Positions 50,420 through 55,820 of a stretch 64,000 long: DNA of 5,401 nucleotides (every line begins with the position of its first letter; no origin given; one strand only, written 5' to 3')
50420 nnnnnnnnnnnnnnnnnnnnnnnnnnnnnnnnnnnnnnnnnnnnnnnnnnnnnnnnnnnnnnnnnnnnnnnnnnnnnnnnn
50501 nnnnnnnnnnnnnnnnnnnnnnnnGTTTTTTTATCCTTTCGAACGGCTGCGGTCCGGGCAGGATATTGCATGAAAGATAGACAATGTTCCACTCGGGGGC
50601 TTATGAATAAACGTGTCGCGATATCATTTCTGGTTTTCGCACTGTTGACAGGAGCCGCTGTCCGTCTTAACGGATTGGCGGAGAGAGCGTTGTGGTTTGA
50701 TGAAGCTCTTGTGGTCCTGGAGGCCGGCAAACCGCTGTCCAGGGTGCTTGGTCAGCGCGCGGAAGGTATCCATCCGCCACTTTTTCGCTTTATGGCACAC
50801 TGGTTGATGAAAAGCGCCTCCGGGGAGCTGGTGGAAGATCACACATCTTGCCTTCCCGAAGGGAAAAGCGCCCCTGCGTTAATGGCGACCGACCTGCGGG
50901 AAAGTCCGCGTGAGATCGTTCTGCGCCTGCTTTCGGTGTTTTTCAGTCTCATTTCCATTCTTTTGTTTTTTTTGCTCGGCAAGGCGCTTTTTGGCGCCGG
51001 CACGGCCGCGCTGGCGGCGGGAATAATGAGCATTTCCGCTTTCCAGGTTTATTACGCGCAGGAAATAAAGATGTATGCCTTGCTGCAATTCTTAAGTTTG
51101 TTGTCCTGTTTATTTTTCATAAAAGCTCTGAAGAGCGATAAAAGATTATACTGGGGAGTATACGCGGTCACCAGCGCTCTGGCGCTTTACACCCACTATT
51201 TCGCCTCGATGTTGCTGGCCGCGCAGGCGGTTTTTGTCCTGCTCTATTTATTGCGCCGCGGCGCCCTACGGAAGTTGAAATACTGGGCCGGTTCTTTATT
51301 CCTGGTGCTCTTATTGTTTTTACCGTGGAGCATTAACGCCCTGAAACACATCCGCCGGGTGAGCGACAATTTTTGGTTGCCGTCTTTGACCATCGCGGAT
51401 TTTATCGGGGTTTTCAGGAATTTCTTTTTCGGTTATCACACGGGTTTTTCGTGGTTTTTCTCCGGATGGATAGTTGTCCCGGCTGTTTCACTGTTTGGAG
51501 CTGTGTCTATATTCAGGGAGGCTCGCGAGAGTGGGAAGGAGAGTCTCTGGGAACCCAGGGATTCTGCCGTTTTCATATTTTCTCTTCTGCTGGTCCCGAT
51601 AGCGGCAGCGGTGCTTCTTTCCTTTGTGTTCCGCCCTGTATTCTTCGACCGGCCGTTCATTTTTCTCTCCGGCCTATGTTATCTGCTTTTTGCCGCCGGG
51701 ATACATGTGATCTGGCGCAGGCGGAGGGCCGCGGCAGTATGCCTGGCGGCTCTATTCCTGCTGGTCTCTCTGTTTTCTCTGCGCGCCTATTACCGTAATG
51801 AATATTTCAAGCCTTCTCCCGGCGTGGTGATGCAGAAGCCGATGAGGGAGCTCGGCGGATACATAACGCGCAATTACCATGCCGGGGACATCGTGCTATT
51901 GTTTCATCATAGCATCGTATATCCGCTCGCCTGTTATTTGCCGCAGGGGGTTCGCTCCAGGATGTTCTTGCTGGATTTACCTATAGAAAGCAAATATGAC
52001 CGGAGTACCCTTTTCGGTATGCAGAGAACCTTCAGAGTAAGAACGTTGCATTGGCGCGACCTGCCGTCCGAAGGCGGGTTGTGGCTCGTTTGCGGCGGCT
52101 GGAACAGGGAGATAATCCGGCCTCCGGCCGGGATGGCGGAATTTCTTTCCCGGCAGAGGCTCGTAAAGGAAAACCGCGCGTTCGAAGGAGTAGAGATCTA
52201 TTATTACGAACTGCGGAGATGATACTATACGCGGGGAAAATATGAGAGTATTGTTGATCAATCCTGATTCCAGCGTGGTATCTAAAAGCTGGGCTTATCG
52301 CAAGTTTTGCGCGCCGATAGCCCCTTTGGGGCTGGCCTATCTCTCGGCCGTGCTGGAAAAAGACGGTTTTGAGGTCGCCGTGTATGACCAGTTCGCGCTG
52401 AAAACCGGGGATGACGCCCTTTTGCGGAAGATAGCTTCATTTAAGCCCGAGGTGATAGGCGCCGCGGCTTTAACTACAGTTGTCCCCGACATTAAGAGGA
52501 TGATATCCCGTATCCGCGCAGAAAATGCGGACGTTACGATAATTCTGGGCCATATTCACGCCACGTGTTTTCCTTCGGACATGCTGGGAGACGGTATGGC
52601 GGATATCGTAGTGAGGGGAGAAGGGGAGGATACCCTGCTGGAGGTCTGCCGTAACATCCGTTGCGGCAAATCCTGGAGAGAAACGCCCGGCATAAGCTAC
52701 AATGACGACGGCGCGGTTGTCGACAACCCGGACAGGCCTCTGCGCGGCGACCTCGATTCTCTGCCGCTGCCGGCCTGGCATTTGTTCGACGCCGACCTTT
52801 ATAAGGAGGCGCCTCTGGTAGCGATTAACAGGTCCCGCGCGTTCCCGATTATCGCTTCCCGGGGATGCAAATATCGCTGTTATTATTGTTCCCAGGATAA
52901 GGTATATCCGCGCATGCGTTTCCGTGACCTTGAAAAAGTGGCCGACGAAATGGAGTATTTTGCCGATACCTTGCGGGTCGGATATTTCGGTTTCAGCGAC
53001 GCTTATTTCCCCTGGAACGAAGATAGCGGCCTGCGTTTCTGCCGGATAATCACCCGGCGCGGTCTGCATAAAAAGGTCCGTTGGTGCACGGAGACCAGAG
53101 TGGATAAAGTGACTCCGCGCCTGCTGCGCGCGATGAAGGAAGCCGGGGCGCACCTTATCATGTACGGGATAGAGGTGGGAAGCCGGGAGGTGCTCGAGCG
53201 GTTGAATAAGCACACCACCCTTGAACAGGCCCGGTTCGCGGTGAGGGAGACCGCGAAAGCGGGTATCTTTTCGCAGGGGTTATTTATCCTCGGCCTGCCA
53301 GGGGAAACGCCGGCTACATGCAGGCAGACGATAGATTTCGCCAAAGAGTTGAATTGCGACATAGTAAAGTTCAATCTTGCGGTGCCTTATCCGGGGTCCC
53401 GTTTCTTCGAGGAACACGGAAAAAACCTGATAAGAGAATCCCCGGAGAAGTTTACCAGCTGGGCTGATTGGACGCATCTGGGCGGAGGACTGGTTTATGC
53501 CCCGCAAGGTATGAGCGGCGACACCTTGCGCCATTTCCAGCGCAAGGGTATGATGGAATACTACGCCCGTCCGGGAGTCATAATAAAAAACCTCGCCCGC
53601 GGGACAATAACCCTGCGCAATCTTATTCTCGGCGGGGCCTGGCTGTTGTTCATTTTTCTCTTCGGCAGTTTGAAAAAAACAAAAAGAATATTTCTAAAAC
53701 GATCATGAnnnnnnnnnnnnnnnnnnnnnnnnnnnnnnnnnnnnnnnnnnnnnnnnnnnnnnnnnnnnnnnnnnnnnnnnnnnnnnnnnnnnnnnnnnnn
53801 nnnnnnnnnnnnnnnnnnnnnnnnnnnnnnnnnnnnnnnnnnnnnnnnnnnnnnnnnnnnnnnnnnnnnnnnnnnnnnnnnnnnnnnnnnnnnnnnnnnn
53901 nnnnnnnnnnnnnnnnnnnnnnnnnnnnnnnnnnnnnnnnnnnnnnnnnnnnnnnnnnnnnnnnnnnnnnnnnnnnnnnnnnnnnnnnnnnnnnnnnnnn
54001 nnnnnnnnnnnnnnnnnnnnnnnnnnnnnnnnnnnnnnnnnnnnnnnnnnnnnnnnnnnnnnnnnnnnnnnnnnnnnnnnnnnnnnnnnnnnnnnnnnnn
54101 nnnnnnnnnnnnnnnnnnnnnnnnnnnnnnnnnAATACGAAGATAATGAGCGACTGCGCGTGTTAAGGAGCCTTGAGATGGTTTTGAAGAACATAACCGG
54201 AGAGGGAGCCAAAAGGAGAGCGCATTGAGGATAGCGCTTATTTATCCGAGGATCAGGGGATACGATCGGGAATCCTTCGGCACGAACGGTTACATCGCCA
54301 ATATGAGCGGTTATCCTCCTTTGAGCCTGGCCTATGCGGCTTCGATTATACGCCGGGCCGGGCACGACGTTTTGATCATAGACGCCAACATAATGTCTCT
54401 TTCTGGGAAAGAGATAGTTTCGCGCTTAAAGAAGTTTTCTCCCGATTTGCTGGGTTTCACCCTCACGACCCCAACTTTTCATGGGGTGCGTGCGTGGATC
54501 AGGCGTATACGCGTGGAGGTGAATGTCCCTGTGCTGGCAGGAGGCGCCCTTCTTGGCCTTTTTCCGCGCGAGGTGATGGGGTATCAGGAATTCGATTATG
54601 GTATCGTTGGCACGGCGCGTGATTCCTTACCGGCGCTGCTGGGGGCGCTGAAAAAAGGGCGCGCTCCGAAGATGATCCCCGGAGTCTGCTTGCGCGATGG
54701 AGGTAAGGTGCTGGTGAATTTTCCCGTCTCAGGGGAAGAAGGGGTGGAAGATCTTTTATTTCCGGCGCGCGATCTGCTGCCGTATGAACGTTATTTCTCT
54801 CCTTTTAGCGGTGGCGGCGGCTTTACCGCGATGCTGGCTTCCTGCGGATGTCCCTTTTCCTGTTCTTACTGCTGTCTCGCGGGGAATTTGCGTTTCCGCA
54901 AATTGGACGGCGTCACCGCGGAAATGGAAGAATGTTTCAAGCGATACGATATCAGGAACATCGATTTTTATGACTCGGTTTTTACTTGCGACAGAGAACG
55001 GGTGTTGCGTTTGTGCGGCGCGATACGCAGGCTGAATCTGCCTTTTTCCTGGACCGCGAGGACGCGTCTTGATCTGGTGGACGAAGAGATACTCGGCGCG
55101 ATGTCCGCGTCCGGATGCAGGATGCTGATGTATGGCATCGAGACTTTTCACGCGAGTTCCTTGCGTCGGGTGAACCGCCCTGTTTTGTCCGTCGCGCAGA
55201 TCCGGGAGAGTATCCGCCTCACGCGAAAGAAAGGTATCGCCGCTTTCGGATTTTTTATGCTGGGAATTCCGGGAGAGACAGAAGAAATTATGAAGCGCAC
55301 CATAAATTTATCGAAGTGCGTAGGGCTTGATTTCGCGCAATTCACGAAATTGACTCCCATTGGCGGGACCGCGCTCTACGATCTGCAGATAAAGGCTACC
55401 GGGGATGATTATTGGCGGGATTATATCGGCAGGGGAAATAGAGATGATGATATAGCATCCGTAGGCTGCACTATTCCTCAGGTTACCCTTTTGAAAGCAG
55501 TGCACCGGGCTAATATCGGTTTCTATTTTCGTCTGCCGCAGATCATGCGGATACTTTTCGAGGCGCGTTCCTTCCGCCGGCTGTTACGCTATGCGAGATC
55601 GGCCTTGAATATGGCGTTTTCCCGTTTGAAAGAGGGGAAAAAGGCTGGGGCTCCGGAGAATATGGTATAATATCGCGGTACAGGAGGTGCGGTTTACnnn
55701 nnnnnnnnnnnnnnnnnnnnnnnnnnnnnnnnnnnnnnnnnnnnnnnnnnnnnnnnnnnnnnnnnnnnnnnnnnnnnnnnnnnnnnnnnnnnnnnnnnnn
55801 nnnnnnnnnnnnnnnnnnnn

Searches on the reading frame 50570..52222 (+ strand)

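Call 36: search_protein_families(library=pfam, proteins=[window:50570-52222:+], max_evalue=0.001)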
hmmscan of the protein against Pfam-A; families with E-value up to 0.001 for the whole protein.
window:50570-52222:+ (550 aa): 1 family
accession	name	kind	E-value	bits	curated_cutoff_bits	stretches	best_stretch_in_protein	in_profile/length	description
PF13231.12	PMT_2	-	3.3e-12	47.3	26.1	1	109-254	16-158/160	Dolichyl-phosphate-mannose-protein mannosyltransferase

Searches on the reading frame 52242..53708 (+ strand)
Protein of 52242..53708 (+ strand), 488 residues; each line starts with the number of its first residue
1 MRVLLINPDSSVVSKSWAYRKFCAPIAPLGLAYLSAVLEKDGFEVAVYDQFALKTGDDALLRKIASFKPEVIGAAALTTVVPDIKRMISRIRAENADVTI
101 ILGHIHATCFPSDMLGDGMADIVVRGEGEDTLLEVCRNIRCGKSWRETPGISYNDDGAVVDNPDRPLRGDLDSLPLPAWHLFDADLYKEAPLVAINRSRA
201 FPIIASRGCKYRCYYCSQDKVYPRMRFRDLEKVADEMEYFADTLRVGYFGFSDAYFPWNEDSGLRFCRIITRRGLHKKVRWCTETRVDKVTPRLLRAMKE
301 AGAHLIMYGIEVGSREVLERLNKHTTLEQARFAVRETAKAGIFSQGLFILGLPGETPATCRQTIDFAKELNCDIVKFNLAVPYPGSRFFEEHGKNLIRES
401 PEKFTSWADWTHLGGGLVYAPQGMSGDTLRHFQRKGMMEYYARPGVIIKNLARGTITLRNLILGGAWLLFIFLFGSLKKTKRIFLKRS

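Call 36: search_protein_families(library=pfam, proteins=[window:52242-53708:+], max_evalue=0.001)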
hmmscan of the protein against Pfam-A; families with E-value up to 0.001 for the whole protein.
window:52242-53708:+ (488 aa): 2 families
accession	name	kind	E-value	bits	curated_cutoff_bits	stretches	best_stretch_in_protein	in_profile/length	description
PF02310.24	B12-binding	-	3.9e-22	78.8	32.1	1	26-135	12-120/121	B12 binding domain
PF04055.27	Radical_SAM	-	2e-21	77.3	29.5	1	203-367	1-166/166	Radical SAM superfamily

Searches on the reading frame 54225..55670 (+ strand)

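Call 36: search_protein_families(library=pfam, proteins=[window:54225-55670:+], max_evalue=0.001)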
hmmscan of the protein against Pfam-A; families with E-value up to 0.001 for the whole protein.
window:54225-55670:+ (481 aa): 2 families
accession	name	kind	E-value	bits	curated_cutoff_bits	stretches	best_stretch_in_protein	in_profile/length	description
PF02310.24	B12-binding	-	6.1e-18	65.2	32.1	1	30-139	12-121/121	B12 binding domain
PF04055.27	Radical_SAM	-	4.1e-16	60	29.5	1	206-362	4-165/166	Radical SAM superfamily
